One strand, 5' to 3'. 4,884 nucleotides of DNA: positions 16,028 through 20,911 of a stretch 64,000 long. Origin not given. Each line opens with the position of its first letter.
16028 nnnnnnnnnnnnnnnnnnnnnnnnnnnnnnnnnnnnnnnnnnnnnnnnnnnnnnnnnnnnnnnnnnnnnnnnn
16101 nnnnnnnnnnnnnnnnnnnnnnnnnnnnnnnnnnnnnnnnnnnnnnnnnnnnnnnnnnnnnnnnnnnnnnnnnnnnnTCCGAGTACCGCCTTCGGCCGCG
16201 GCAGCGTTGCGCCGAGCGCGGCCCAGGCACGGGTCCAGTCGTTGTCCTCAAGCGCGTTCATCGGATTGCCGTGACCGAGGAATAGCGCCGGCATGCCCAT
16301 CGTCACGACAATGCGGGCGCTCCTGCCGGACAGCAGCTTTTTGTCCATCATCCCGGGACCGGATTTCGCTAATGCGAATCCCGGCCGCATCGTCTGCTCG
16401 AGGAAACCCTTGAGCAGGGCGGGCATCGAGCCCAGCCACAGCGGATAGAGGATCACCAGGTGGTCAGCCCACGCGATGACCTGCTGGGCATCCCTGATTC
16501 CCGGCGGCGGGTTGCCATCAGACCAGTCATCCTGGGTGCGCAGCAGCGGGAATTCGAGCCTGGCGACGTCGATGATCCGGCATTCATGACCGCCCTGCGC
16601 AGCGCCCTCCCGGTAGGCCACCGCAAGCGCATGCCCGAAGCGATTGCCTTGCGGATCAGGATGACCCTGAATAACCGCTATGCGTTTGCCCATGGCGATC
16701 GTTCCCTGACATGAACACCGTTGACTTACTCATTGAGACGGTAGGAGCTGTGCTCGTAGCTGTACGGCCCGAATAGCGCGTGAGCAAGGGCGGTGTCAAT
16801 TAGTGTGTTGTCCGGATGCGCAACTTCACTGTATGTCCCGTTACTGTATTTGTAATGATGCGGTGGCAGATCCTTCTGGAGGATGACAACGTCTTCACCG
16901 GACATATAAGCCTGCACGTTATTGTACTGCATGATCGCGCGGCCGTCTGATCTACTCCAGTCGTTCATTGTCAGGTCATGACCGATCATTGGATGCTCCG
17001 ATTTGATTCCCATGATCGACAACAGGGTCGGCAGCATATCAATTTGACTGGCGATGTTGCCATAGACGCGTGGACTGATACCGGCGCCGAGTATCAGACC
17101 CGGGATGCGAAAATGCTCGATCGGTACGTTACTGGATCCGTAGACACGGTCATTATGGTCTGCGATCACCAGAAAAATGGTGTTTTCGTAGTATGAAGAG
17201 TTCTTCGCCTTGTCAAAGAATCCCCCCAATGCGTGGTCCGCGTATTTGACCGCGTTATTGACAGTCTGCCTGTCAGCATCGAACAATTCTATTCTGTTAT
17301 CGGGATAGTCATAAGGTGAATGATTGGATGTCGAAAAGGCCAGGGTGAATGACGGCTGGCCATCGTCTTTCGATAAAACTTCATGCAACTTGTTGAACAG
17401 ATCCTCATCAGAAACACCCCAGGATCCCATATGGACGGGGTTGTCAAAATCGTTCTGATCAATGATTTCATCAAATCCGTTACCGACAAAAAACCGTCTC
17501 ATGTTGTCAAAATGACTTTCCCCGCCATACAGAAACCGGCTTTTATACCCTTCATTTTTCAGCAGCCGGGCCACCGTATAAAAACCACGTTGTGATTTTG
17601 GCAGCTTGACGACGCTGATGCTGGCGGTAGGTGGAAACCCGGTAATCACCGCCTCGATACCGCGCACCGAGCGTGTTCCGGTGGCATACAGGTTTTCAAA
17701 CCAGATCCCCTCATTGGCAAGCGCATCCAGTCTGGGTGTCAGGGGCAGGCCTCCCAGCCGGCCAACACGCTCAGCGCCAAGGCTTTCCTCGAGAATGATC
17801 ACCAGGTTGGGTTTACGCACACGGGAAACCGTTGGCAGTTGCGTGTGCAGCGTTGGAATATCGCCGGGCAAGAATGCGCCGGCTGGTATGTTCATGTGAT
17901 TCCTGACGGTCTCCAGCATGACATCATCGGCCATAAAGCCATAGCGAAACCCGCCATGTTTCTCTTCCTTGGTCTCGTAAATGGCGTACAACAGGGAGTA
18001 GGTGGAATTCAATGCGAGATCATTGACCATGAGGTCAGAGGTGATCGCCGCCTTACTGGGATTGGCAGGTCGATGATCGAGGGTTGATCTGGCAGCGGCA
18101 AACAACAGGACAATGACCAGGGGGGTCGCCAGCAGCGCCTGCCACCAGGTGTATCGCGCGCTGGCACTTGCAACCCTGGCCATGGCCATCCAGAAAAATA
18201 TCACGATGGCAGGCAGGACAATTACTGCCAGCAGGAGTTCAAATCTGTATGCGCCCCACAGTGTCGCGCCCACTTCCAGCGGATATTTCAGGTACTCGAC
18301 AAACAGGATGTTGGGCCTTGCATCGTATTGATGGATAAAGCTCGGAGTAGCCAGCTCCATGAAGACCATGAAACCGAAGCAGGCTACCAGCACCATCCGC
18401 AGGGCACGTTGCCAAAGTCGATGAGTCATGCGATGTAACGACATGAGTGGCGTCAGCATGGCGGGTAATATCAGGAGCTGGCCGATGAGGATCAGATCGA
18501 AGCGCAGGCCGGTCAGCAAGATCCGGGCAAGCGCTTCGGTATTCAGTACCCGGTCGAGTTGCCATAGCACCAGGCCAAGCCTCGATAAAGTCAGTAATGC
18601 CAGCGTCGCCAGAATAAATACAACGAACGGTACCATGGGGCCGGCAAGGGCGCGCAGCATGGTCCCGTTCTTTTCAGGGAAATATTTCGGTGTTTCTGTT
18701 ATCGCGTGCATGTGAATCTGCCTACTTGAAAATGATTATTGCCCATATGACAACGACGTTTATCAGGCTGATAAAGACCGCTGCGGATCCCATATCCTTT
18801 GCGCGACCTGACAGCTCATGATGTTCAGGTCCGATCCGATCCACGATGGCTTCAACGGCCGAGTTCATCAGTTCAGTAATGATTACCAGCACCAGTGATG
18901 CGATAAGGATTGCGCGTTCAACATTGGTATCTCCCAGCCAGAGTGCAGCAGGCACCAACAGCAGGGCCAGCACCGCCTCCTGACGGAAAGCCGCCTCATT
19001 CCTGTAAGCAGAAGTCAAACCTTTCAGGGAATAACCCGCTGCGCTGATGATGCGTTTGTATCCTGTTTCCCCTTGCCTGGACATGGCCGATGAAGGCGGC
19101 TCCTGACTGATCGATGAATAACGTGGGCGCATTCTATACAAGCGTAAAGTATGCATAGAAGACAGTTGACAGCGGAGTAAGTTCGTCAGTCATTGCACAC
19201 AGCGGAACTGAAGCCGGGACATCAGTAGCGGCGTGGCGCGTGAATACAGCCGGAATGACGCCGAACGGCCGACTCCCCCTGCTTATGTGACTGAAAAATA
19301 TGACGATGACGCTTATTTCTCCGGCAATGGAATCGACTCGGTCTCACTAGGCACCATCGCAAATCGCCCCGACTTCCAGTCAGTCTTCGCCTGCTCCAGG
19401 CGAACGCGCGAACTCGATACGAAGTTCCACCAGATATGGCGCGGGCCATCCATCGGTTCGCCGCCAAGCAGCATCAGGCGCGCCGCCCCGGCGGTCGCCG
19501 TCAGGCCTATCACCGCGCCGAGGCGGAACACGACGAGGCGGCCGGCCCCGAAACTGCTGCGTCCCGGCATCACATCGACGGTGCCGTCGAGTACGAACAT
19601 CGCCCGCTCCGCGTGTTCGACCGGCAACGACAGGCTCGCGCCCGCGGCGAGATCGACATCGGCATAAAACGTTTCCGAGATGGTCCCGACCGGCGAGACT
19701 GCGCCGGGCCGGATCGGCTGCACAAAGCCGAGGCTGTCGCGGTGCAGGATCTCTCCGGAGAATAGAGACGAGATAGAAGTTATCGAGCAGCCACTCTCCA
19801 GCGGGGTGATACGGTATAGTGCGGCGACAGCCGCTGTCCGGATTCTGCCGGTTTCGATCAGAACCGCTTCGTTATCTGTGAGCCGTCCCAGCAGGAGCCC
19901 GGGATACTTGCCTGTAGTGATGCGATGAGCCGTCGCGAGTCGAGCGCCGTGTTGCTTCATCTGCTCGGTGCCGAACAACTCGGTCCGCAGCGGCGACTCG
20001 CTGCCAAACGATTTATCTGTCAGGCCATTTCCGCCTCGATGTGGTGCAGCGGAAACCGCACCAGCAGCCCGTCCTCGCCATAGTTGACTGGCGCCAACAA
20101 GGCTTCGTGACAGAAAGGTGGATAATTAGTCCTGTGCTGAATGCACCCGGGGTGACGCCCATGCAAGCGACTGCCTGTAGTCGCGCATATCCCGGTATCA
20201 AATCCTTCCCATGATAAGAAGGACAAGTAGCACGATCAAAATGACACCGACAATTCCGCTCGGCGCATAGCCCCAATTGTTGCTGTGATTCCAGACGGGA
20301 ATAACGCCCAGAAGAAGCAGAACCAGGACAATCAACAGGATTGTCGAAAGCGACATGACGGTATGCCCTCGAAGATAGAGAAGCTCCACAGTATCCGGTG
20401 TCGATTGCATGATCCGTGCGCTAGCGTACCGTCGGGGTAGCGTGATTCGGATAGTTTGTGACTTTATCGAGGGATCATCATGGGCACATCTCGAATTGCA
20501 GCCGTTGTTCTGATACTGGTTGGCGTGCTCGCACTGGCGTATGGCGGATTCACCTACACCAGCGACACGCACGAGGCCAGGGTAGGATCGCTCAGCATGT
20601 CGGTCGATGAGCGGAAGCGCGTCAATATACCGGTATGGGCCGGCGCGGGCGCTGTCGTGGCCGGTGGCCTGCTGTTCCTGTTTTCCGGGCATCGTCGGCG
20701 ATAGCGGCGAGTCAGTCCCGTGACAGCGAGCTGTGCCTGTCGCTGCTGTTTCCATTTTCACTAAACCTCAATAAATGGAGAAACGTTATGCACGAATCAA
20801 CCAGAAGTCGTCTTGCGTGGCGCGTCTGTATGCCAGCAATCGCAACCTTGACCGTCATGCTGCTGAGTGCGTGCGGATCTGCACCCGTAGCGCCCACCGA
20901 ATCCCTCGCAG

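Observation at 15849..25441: Two directly repeated IS91-family 3-prime (oriIS-like) fragments bracket a ~8.9-kb lower-GC insertion between chrA and pyrC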

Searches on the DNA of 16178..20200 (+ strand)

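Call 55: search_dna_similar(query=window:16178-20200:+, collection=plasmids, mode=distant, max_rows=12)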
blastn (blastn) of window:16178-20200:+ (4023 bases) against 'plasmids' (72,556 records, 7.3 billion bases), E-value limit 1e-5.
Records with a match: 74; places in all: 75; records where one place covers at least 80% of the query: 0.
Best place of each record, by identity: 80-90% 10; 60-80% 64.
By first word of the organism name: Sinorhizobium 15; Leisingera 11; Escherichia 6; Paracoccus 5; Ketogulonicigenium 4; Variovorax 3; Cupriavidus 3; Sphingomonas 2; Alloyangia 2; Sagittula 2; and 20 more.
By predicted mobility (MOB-suite, as given by PLSDB): non-mobilizable 47; conjugative 21; mobilizable 6.
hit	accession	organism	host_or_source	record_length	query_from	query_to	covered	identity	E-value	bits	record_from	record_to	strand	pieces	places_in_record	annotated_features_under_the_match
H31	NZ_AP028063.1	Marinobacter shengliensis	-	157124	798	1631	21%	64.8%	5e-37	165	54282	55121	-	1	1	LTA synthase family protein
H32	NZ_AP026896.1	Aeromonas caviae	Microbe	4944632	1221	1631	10%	65.8%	1e-12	85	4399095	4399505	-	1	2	none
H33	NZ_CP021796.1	Sinorhizobium meliloti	Medicago sativa,Single Cell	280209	107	505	10%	66.4%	2e-10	78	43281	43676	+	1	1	NAD(P)H-dependent oxidoreductase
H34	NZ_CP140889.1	Sinorhizobium medicae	Medicago lupulina,whole organism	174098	107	505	10%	66.4%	2e-10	78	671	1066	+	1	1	NAD(P)H-dependent oxidoreductase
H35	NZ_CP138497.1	Variovorax boronicumulans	Legume root,PacBio whole genome assembly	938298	107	462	9%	65.2%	3e-8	70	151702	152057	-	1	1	NAD(P)H-dependent oxidoreductase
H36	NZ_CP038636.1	Cupriavidus oxalaticus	whole organism,sewage sludge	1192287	197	517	8%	68.4%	2e-15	93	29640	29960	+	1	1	none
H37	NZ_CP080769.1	Cupriavidus pinatubonensis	genomic assembly,soil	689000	197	517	8%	66.8%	7e-10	76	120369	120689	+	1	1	NAD(P)H-dependent oxidoreductase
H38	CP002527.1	Glaciecola sp. 4H-3-7+YE-5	-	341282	1212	1523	8%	66.2%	7e-10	76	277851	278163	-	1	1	sulfatase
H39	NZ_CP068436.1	Cupriavidus necator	heavy metal containmented soil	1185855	218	517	7%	67.8%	4e-12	83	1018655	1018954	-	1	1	none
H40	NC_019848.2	Sinorhizobium meliloti GR4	-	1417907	107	396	7%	68.0%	2e-11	82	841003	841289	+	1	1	record has no annotation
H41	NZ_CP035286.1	Paracoccus versutus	whole organism,soil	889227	3242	3518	7%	71.1%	1e-24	124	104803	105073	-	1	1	pirin family protein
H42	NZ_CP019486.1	Sinorhizobium meliloti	alfalfa,single cell,nitrogen fixing ...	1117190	107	396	7%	67.7%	2e-10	77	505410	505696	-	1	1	record has no annotation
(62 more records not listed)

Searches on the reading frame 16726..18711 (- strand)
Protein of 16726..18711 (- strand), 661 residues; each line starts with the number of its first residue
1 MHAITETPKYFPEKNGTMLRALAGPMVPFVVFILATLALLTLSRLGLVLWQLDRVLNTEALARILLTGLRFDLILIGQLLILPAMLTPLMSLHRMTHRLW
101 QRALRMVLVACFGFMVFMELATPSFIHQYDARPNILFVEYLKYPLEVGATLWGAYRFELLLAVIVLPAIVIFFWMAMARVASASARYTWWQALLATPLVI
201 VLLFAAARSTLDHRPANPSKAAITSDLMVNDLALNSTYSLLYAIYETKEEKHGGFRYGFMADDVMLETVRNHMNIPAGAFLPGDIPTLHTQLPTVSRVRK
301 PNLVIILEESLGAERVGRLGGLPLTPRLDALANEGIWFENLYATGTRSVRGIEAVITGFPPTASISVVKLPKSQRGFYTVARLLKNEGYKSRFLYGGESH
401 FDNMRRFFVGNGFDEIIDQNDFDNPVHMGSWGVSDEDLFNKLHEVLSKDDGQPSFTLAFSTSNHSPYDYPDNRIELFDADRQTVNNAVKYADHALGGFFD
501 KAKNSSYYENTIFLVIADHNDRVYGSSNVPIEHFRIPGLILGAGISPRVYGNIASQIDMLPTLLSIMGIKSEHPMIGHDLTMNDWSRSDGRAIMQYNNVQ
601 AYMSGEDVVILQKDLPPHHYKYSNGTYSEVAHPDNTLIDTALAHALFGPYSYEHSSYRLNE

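Call 9: search_protein_families(library=pfam, proteins=[window:16726-18711:-], max_evalue=0.01)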
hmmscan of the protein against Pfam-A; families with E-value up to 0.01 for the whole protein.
window:16726-18711:- (661 aa): 2 families
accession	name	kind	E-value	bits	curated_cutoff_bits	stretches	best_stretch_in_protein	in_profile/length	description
PF00884.28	Sulfatase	-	8.2e-48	163.7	25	1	301-569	1-301/301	Sulfatase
PF01663.27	Phosphodiest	-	0.0078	16.3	23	0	480-519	180-219/342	Type I phosphodiesterase / nucleotide pyrophosphatase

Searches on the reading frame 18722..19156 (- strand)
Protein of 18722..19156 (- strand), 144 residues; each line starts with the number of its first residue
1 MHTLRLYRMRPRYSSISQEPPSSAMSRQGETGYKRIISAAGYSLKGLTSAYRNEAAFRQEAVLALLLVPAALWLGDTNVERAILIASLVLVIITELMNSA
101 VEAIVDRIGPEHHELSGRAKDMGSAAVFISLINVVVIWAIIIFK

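Call 9: search_protein_families(library=pfam, proteins=[window:18722-19156:-], max_evalue=0.01)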
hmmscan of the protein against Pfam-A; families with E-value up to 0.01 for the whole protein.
window:18722-19156:- (144 aa): 1 family
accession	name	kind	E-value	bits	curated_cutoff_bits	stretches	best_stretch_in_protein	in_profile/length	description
PF01219.24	DAGK_prokar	-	1.6e-36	124.7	22.3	1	41-142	1-102/102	Prokaryotic diacylglycerol kinase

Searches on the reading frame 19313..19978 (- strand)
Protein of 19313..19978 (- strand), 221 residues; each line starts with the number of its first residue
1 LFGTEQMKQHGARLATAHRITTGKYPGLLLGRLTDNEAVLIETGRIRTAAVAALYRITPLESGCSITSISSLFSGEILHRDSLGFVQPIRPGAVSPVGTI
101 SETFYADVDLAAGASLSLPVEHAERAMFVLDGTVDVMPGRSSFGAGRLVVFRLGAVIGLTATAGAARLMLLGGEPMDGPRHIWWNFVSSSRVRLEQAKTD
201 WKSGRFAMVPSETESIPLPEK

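Call 9: search_protein_families(library=pfam, proteins=[window:19313-19978:-], max_evalue=0.01)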
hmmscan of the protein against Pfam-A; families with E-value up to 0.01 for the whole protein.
window:19313-19978:- (221 aa): 2 families
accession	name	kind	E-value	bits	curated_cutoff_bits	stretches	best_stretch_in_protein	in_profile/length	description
PF05726.19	Pirin_C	-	3.3e-25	88.9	27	1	105-206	1-102/103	Pirin C-terminal cupin domain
PF02678.22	Pirin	-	0.0077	16.7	26.1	0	68-95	53-80/108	Pirin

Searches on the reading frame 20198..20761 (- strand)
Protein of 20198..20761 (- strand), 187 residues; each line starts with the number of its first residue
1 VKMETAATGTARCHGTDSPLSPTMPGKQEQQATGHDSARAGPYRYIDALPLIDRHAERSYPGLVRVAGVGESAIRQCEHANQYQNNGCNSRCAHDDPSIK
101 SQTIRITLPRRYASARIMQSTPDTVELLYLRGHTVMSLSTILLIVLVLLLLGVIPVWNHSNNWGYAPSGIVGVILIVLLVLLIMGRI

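Call 10: search_protein_families(library=pfam, proteins=[window:20198-20761:-], max_evalue=0.01)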
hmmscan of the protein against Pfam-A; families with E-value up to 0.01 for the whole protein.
window:20198-20761:- (187 aa): 1 family
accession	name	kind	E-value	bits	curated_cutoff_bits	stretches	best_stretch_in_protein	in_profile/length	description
PF11752.14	DUF3309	-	2.1e-20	73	22.3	1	138-187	1-50/50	Protein of unknown function (DUF3309)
